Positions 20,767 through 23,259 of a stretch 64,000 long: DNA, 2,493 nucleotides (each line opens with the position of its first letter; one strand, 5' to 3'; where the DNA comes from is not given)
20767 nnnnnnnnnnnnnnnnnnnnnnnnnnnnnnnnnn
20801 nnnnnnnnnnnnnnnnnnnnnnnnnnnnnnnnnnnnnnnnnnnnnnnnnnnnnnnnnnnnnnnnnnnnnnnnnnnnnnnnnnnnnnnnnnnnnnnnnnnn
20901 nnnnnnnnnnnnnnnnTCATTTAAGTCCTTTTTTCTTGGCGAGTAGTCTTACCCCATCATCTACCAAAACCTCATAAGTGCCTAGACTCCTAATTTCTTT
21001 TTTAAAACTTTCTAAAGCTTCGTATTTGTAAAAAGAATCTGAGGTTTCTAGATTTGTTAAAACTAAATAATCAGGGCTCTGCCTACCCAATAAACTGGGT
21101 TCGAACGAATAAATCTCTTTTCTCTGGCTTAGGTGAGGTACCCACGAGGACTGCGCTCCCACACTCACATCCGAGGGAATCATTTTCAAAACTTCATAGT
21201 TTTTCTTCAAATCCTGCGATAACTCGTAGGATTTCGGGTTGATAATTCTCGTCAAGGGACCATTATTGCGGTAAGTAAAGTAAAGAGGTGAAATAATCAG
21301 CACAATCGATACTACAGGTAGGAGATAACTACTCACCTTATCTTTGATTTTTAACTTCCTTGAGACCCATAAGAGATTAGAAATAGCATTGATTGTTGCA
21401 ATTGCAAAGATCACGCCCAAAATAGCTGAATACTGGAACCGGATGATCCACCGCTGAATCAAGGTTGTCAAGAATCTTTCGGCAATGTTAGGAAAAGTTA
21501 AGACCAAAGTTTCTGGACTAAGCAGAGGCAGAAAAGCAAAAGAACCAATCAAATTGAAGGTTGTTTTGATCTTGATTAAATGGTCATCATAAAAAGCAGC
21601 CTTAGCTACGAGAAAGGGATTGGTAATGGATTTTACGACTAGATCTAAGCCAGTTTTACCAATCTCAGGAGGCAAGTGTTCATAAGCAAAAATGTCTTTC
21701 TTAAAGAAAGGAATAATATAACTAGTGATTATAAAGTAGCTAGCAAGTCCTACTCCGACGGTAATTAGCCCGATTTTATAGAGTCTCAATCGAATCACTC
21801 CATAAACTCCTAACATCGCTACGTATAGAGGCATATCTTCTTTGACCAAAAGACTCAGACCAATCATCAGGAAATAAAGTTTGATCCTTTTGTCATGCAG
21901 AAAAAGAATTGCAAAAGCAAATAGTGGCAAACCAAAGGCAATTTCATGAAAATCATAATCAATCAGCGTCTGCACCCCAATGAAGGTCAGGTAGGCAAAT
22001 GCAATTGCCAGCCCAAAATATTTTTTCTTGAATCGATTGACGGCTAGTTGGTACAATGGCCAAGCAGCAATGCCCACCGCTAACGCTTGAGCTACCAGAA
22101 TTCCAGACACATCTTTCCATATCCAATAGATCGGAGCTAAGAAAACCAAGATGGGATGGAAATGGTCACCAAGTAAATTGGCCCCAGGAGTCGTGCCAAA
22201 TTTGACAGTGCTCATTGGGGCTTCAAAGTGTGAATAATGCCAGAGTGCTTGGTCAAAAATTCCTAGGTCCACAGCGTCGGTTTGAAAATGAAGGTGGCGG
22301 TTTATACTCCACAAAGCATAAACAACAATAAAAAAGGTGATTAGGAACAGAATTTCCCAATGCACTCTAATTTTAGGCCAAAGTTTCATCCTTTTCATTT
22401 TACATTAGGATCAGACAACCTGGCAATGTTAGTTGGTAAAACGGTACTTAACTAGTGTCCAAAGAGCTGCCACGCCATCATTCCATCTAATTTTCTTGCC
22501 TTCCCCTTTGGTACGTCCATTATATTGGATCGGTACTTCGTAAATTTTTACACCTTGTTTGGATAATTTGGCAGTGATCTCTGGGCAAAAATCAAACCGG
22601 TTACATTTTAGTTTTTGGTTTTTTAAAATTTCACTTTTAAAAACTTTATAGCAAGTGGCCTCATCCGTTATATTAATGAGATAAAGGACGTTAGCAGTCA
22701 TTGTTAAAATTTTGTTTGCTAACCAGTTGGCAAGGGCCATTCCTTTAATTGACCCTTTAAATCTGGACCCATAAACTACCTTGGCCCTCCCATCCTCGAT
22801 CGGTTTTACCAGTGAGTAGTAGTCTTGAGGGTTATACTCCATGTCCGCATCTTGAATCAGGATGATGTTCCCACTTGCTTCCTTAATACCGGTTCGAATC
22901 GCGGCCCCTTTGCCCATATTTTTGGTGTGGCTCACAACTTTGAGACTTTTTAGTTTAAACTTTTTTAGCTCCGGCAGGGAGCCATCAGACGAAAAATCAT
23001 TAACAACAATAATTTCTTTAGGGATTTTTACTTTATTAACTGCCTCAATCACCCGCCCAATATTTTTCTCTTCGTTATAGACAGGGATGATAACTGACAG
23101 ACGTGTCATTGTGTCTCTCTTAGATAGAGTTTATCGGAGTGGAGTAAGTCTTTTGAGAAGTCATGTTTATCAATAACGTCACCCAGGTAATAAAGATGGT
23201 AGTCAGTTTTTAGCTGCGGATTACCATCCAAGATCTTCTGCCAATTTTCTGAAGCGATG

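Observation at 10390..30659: Multi-module extracytoplasmic glycosylation system built on polyprenyl-phosphate-sugar donors: repeated Dpm1-like GT2 enzymes, GT-C transferases and DUF2079 proteins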

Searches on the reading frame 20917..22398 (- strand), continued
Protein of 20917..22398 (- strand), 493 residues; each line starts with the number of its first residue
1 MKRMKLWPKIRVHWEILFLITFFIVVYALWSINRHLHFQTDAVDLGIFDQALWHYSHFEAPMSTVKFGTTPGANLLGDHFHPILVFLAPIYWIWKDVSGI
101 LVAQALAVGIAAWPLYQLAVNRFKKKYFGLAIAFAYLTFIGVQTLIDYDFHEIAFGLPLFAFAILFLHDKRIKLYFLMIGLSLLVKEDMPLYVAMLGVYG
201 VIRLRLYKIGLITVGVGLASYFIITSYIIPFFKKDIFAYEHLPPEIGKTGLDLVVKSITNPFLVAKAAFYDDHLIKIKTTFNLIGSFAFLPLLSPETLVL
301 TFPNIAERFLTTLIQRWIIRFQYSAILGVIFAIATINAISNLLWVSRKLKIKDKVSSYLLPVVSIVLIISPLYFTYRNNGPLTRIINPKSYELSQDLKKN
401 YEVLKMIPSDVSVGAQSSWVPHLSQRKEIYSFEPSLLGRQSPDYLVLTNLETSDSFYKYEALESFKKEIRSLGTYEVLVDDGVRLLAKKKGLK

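Call 77: find_encoding_contigs(protein=P0090, flank=6000, max_places=1)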
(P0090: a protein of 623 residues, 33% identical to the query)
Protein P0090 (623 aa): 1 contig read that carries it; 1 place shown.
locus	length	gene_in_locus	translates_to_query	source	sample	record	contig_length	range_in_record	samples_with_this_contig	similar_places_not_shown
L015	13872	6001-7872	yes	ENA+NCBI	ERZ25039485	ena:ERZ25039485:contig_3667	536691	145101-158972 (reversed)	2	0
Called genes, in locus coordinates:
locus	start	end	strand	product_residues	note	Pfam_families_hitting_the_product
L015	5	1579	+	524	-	PF13946:DUF4214 (weak), PF13489:Methyltransf_23, PF07021:MetW, PF08241:Methyltransf_11, PF08242:Methyltransf_12, PF13649:Methyltransf_25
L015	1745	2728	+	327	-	PF20706:GT4-conflict, PF00534:Glycos_transf_1, PF13692:Glyco_trans_1_4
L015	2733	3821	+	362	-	PF20706:GT4-conflict, PF00534:Glycos_transf_1, PF13692:Glyco_trans_1_4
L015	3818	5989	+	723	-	PF00534:Glycos_transf_1, PF20706:GT4-conflict (weak), PF13692:Glyco_trans_1_4, PF13524:Glyco_trans_1_2 (weak), PF13489:Methyltransf_23, PF08241:Methyltransf_11, PF08242:Methyltransf_12, PF13847:Methyltransf_31, +1 more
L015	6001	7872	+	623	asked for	PF09852:DUF2079, PF16158:N_BRCA1_IG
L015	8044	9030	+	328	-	PF13946:DUF4214 (weak), PF05050:Methyltransf_21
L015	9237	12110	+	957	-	PF09586:YfhO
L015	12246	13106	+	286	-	PF13946:DUF4214 (weak)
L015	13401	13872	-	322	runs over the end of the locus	PF00535:Glycos_transf_2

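Call 78: find_encoding_contigs(protein=P0077, flank=6000, max_places=1)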
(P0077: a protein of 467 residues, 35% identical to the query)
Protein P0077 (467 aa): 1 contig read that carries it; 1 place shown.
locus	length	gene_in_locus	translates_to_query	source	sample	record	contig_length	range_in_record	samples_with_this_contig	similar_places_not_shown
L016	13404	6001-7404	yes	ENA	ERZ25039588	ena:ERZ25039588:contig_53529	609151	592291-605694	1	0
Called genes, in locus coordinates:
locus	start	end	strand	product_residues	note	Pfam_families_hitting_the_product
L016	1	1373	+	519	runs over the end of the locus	PF13946:DUF4214, PF13489:Methyltransf_23, PF07021:MetW, PF08241:Methyltransf_11, PF08242:Methyltransf_12 (weak), PF13649:Methyltransf_25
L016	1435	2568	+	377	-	PF20706:GT4-conflict, PF00534:Glycos_transf_1, PF13692:Glyco_trans_1_4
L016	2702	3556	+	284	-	-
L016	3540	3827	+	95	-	PF00534:Glycos_transf_1, PF13692:Glyco_trans_1_4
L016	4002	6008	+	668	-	PF00534:Glycos_transf_1, PF20706:GT4-conflict, PF13692:Glyco_trans_1_4, PF13489:Methyltransf_23, PF08241:Methyltransf_11, PF08242:Methyltransf_12 (faint), PF13649:Methyltransf_25 (faint), PF13847:Methyltransf_31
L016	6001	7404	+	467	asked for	PF09852:DUF2079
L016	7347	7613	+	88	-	-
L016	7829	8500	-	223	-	-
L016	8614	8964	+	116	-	-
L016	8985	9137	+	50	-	-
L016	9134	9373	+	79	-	PF00486:Trans_reg_C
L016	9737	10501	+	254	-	PF00672:HAMP, PF00512:HisKA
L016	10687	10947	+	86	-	PF02518:HATPase_c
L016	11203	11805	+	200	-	PF02366:PMT, PF13231:PMT_2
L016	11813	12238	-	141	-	-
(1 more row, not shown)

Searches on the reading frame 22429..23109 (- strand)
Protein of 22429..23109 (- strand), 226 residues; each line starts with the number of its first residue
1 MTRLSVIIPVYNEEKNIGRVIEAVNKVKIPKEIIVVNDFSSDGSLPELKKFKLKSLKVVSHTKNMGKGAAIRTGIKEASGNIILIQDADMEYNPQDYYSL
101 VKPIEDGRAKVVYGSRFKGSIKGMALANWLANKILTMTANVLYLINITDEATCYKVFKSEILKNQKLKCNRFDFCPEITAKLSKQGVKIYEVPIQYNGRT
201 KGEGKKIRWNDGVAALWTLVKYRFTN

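Call 3: search_protein_families(library=pfam, proteins=[window:22429-23109:-], max_evalue=0.01)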
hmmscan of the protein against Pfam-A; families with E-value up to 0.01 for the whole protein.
window:22429-23109:- (226 aa): 4 families
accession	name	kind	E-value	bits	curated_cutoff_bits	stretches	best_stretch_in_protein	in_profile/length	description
PF00535.33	Glycos_transf_2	-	4.6e-33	115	23.3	1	5-163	1-165/168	Glycosyl transferase family 2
PF10111.15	Glyco_tranf_2_2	-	1.8e-08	34.7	27.3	1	5-95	1-97/276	Glycosyltransferase like family 2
PF13641.12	Glyco_tranf_2_3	-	7.5e-06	26.6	27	1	3-89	2-96/230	Glycosyltransferase like family 2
PF12804.13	NTP_transf_3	-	0.0032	18.1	27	1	12-116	22-123/160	MobA-like NTP transferase domain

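Call 13: search_protein_families(library=ncbifam, proteins=[window:22429-23109:-], max_evalue=0.01)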
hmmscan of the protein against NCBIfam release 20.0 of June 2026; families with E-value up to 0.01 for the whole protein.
window:22429-23109:- (226 aa): 23 families
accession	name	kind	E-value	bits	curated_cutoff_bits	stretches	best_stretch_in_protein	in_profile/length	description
TIGR04182.1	glyco_TIGR04182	equivalog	1.8e-30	106.4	325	1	5-222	3-217/293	S-layer glycoprotein N-glycosyltransferase AglJ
NF058614.1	PPMAGASynPpgS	equivalog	1.6e-18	66.9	370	1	6-196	4-198/226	polyprenyl-phospho-N-acetylgalactosaminyl synthase PpgS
NF041391.1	DPhHxTase_Halo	equivalog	6.1e-17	61.3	375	1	10-205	3-191/213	dolichyl-phosphate hexose transferase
TIGR04283.1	glyco_like_mftF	equivalog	7.4e-16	58.4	182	1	4-133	1-127/221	TIGR04283 family arsenosugar biosynthesis glycosyltransferase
TIGR03937.1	PgaC_IcaA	equivalog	1.7e-15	56.9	422.3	1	3-106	46-152/407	poly-beta-1,6-N-acetyl-D-glucosamine synthase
NF047588.1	GlcsyltransPgfSStrep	equivalog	2.7e-15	56.4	500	1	3-163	2-165/308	glycosyltransferase PgfS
NF007986.1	PRK10714.1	equivalog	2.8e-14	52.8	529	1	2-205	6-209/316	undecaprenyl-phosphate 4-deoxy-4-formamido-L-arabinose transferase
NF041875.1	EPS_EpsD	equivalog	1e-13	51.4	370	1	4-114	1-114/325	exopolysaccharide biosynthesis glycosyltransferase EpsD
NF007482.0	PRK10073.1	equivalog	1.5e-13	50.5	423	1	2-102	6-108/334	glycosyltransferase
TIGR03965.1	mycofact_glyco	equivalog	5.4e-10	38.7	280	1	4-109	76-184/467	mycofactocin biosynthesis glycosyltransferase MftF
NF010496.0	PRK13915.1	equivalog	7.5e-09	35.1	262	1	2-104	31-142/307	glucosyl-3-phosphoglycerate synthase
NF047683.1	TeichurnBiosyTuaG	equivalog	1.1e-07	31.7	400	1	3-95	7-102/252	teichuronic acid biosynthesis protein TuaG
TIGR03111.1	glyc2_xrt_Gpos1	hypoth_equivalog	2.4e-06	26.6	363.95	1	4-105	51-157/439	TIGR03111 family XrtG-associated glycosyltransferase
NF053739.1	GlytfEpsEBac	equivalog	6e-06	25.4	450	1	3-90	2-93/265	glycosyltransferase EpsE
NF050050.1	ProtGlycPglI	equivalog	6.8e-06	25.7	500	1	1-115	1-119/306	GalNAc(5)-diNAcBac-PP-undecaprenol beta-1,3-glucosyltransferase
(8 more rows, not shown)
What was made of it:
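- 22429..23109 (-): GT2_226: DPMS/AglJ-like candidate polyprenyl-phosphate sugar synthase, with no TM helix. It is the partner of the 642-aa protein. AglJ 1.8e-30 and PpgS 1.6e-18 (call 13).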

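Call 15: search_solved_structures(query=window:22429-23109:-, max_evalue=0.001)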
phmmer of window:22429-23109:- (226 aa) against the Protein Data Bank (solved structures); distinct sequences matched with E-value up to 0.001: 17.
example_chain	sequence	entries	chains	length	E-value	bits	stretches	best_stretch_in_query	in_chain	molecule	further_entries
5mlz_A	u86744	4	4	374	3.9e-19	72.4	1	3-205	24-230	Dolichol monophosphate mannose synthase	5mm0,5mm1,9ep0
5eke_A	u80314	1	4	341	1.3e-14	57.6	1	3-202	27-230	Uncharacterized glycosyltransferase sll0501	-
5ekp_C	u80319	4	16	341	1.6e-14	57.4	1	3-162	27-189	Uncharacterized glycosyltransferase sll0501 | Glycosyltransferase sll0501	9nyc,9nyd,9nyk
9nye_A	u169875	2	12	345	1.6e-14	57.4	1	3-162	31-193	Glycosyltransferase sll0501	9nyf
6p61_A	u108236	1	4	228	3.5e-11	46.5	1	4-101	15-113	Glycosyltransferase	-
9bhc_C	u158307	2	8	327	9.7e-10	41.7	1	3-205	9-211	Undecaprenyl-phosphate 4-deoxy-4-formamido-L-arabinose transferase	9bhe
8vxh_A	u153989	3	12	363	1.3e-09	41.3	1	3-204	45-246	Undecaprenyl-phosphate 4-deoxy-4-formamido-L-arabinose transferase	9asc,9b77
9hwj_A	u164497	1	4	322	2.6e-09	40.3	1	3-205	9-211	Undecaprenyl-phosphate 4-deoxy-4-formamido-L-arabinose transferase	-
5tze_C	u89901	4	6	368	3.5e-09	39.9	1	3-148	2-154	Glycosyl transferase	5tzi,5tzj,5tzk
5tz8_A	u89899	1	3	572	8e-09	38.7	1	3-146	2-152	Glycosyl transferase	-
9omj_A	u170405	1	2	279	1.8e-07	34.3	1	4-114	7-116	Glycosyltransferase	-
9omm_A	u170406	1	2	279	1.9e-07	34.3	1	4-114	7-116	Glycosyltransferase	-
9omh_A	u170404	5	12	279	1.9e-07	34.3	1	4-114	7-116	Glycosyltransferase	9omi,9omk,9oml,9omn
5hea_A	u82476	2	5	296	2.2e-07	34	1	4-90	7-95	Putative glycosyltransferase (GalT1)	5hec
6yv7_B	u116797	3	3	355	4.8e-07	32.9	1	3-97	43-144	Glycosyl transferase, family 2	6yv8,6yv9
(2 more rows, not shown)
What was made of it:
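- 22429..23109 (-): Pyrococcus DPMS 5mlz 3.9e-19 and GtrB 1.3e-14 (call 15).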
